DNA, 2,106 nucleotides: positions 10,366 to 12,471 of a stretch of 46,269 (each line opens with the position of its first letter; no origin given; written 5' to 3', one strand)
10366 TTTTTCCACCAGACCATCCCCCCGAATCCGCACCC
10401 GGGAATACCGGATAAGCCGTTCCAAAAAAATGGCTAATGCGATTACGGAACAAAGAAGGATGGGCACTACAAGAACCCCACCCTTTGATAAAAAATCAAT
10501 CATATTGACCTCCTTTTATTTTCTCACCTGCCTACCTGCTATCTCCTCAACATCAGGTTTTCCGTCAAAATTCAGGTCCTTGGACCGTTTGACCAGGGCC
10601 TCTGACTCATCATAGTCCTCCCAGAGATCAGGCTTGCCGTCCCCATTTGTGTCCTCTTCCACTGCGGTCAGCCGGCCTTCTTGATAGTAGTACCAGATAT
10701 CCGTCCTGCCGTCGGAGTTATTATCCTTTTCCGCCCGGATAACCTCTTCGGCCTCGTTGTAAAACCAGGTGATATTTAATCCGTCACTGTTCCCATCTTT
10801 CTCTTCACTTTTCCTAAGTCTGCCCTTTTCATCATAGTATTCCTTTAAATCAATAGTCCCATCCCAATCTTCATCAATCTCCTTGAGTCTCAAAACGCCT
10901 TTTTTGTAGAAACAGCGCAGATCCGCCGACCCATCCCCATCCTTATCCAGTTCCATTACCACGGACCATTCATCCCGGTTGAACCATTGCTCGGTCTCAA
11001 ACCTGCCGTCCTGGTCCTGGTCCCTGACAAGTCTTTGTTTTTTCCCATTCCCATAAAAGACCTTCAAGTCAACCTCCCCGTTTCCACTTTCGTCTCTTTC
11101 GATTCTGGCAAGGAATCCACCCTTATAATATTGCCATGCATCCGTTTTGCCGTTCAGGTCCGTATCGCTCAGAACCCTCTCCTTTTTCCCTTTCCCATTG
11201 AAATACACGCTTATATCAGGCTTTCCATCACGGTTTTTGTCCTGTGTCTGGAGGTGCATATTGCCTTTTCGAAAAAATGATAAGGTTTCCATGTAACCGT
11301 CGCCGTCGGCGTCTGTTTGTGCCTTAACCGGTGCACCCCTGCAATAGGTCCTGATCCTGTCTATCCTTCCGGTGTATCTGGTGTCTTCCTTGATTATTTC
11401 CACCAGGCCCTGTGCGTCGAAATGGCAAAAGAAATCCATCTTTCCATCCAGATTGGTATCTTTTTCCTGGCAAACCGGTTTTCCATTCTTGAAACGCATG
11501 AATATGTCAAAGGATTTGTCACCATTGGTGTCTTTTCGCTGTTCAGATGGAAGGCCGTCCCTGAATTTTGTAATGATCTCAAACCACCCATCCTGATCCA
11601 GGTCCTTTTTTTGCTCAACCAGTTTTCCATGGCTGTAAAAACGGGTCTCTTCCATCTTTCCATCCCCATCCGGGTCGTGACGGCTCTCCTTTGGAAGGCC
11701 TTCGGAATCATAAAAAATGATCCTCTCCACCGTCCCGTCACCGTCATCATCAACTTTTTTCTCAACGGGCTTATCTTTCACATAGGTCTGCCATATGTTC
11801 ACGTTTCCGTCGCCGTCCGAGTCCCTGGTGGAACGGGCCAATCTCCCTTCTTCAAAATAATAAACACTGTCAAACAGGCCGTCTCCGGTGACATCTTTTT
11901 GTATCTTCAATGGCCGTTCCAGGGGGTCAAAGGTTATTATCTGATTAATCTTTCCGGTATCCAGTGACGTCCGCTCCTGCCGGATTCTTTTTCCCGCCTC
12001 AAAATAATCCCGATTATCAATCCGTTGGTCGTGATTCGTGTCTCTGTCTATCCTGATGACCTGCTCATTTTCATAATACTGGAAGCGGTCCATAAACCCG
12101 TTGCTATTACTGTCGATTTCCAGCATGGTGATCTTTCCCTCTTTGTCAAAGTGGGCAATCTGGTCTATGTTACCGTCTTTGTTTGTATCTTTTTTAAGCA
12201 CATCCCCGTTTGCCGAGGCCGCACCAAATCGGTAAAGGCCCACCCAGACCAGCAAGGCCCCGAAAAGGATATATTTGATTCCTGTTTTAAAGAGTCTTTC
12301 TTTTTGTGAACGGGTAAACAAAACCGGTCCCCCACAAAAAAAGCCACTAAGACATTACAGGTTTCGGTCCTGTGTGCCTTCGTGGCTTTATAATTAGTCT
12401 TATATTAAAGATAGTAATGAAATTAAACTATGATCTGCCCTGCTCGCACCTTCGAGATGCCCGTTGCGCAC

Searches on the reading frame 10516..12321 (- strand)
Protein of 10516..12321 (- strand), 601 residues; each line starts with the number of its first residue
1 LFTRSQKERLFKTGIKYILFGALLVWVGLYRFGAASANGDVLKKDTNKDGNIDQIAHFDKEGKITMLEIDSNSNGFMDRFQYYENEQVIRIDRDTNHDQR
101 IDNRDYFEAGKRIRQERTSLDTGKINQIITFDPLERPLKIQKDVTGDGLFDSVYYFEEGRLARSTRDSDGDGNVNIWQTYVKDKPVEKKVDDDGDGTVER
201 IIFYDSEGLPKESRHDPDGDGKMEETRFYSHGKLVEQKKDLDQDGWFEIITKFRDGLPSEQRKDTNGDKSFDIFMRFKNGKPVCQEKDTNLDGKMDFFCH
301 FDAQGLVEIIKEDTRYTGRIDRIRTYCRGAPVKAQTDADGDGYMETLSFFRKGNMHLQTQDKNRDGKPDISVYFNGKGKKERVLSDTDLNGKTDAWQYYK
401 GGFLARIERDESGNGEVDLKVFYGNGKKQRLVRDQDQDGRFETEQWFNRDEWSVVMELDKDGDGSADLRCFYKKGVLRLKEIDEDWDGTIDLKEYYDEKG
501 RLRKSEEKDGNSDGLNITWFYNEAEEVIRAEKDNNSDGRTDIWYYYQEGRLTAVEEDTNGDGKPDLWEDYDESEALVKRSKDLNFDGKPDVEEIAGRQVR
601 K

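Call 18: search_protein_families(library=pfam, proteins=[window:10516-12321:-])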
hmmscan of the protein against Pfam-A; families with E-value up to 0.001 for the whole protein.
window:10516-12321:- (601 aa): 1 family
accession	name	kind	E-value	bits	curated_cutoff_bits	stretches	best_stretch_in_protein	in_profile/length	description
PF20615.3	DUF6802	-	0.00016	22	27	0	161-225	29-94/102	Family of unknown function (DUF6802)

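Call 19: search_protein_families(library=ncbifam, proteins=[window:10516-12321:-])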
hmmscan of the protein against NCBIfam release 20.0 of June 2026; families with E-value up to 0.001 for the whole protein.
window:10516-12321:- (601 aa): 2 families
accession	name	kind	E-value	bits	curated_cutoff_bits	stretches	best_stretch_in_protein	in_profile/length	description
NF050087.1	Lsa25.6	equivalog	5e-29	101.3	150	3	408-494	57-147/196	Lsa25.6 family adhesin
NF053806.1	lanmdlnLanM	equivalog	2.1e-08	34.3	135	1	414-501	38-125/132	lanmodulin LanM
